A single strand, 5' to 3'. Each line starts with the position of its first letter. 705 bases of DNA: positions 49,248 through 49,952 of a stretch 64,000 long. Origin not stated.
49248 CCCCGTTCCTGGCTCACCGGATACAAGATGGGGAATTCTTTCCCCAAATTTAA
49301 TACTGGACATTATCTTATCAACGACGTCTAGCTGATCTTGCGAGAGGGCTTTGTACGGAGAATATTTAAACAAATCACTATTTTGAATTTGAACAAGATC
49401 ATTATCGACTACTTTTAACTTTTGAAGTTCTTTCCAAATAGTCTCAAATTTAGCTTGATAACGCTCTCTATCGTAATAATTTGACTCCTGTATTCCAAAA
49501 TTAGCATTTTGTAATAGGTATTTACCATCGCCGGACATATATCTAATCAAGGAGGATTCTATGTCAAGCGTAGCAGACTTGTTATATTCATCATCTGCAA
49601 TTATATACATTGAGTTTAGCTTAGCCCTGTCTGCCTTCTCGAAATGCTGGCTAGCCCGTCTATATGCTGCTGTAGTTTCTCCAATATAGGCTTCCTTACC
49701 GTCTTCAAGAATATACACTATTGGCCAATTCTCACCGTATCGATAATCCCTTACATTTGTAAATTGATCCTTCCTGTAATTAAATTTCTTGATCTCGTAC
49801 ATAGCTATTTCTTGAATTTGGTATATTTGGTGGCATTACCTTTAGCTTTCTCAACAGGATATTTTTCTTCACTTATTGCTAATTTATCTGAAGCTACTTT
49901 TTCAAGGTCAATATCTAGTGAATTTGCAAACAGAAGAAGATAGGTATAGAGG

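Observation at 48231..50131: MazG-like NTP pyrophosphohydrolase immediately upstream of a GIY-YIG nuclease/DUF2075 ATPase fusion: candidate two-gene defence or abortive-infection module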

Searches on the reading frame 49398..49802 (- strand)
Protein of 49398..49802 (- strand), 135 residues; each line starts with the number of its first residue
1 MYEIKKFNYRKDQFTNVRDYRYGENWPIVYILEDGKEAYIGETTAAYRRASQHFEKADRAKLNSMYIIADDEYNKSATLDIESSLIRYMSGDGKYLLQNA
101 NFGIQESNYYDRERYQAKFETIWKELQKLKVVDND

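Call 50: search_solved_structures(query=A4, max_evalue=10, show_alignments=2)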
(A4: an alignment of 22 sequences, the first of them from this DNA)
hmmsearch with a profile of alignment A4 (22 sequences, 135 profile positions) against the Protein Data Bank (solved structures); distinct sequences matched with E-value up to 10: 11.
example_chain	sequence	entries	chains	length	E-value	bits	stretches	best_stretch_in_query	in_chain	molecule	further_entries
2lct_A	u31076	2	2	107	0.021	17.9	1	67-127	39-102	Proto-oncogene vav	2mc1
2crh_A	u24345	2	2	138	0.038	17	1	67-127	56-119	Vav proto-oncogene | Proto-oncogene vav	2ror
2wsh_A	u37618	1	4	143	0.05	16.6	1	4-60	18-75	ENDONUCLEASE II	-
1mk0_A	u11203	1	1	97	0.083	15.9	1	29-78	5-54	Intron-associated endonuclease 1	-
7sr6_A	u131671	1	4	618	0.35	13.9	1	64-99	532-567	Polymerase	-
1ycz_A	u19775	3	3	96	0.42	13.6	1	25-60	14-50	UvrABC system protein C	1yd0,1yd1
1yd5_A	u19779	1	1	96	0.44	13.6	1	25-60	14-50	UvrABC system protein C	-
1yd3_A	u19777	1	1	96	0.59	13.2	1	25-60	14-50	UvrABC system protein C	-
1yd6_A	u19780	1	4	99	0.76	12.8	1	26-87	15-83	UvrC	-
1zg2_A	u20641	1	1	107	1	12.4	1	29-56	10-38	Hypothetical UPF0213 protein BH0048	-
7qrw_A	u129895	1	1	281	1.6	11.8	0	65-107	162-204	Isoform 4 of Tripartite motif-containing protein 3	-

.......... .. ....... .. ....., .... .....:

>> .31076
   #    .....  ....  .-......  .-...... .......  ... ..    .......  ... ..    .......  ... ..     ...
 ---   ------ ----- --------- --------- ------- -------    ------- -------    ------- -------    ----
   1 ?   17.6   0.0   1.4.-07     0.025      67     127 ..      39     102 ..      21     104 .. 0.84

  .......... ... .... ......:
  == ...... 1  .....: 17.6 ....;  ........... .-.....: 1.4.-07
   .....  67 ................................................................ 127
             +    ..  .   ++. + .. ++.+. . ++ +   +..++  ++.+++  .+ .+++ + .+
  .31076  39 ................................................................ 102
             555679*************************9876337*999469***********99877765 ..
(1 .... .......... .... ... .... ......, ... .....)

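Call 58: predict_structure(alignment_id=A5)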
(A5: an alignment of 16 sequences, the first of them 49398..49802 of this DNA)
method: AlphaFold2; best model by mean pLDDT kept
length: 135 residues; sequences in the alignment: 16
mean_pLDDT: 75.5   pTM: 0.71
mean pLDDT of the five models: 75.5, 74.5, 68.4, 67.1, 64.6
residues with pLDDT >= 90: 1; 70-90: 98; 50-70: 32; < 50: 4
segments of 3 or more residues with pLDDT < 50: 103-106
pLDDT, mean of each block of 10 residues (from residue 1): 87 85 69 76 82 82 85 73 71 63 51 77 84 68
secondary structure, 60 per line:
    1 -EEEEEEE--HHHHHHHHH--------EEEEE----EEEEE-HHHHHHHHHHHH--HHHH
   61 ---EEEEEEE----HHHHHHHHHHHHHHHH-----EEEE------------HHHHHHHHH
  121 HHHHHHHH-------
elements in order: E2-8 H11-19 E28-32 E37-41 H43-54 H57-60 E64-70 H75-90 E96-99 H112-128

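Call 60: fold_search(model_id=the predicted structure, library=pdb)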
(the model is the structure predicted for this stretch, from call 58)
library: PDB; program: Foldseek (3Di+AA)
matches with E <= 10: 162; with E <= 0.001: 0
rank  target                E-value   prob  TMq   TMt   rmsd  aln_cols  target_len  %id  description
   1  9pzg_V                1.5e-01  0.41  0.35  0.20  14.9       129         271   12  Bacterial ribosomal 2'-O-methyltransferase RsmI in complex with the small ribosomal subunit (released 2025-09-24)
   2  9pzg_W                2.5e-01  0.33  0.36  0.20  14.6       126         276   11  Bacterial ribosomal 2'-O-methyltransferase RsmI in complex with the small ribosomal subunit (released 2025-09-24)
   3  5hw4_A                4.4e-01  0.47  0.37  0.24   4.0        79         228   14  Crystal structure of Escherichia coli 16S rRNA methyltransferase RsmI in complex with AdoMet (released 2016-10-19)
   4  5hw4_B                4.7e-01  0.47  0.36  0.24   3.4        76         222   14  Crystal structure of Escherichia coli 16S rRNA methyltransferase RsmI in complex with AdoMet (released 2016-10-19)
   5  5hw4_C                5.7e-01  0.41  0.34  0.23   3.4        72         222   15  Crystal structure of Escherichia coli 16S rRNA methyltransferase RsmI in complex with AdoMet (released 2016-10-19)
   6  4yr0_A                5.7e-01  0.16  0.27  0.11   7.3       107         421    7  Mutant Human DNA Polymerase Eta R61M Inserting dCTP Opposite an 8-Oxoguanine Lesion (released 2015-05-13)
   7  9bk5_A                6.9e-01  0.41  0.36  0.55   3.4        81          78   10  Structure of LNG binder complex (released 2024-10-09)
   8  3tjz_C                7.8e-01  0.08  0.20  0.20   8.5        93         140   12  Crystal Structure of Arf1 Bound to the gamma/zeta-COP Core Complex (released 2012-02-22)
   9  4u7c_B                8.3e-01  0.10  0.25  0.11   6.1       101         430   10  Structure of DNA polymerase kappa in complex with benzopyrene adducted DNA (released 2016-01-27)
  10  7dkk_A                8.9e-01  0.21  0.31  0.42   4.9        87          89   10  De novo design protein XM2H (released 2021-12-08)
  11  9irg_E                9.4e-01  0.13  0.26  0.12   5.9        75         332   15  Cryo-EM Structure of RNA (released 2026-01-14)
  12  4yr3_A                1.0e+00  0.15  0.28  0.11   7.1       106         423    7  Mutant Human DNA Polymerase Eta R61M Inserting dCTP Opposite Template G (released 2015-05-13)
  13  9qpq_P                1.0e+00  0.04  0.16  0.15   9.5        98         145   11  The structure of the COPI leaf bound to GOLPH3 (released 2025-10-22)
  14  4iwx                  1.1e+00  0.35  0.36  0.18   3.4        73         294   16  Rimk structure at 2.85A (released 2013-05-08)
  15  6jil_A                1.2e+00  0.33  0.34  0.17   3.7        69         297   16  Crystal structure of D-cycloserine synthetase DcsG (released 2019-12-18)
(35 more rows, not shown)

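Call 61: search_protein_families(library=pfam, alignment_id=A4, max_evalue=0.01)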
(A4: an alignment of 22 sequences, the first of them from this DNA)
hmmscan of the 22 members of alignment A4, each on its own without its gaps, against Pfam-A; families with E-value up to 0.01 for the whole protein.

A. member 1, seq(135 aa): 1 family
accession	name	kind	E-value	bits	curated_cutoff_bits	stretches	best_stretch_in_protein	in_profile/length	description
PF01541.30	GIY-YIG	-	7.2e-05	23.5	22.6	1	29-85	4-68/78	GIY-YIG catalytic domain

B. families by the number of members that match (of 22 scanned): 3 families
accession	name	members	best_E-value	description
PF01541.30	GIY-YIG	20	1.8e-08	GIY-YIG catalytic domain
PF10544.15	T5orf172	1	0.00038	T5orf172 domain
PF22604.1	TetR_HI_0893_C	1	0.0056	Tetracyclin repressor-like HI_0893, C-terminal domain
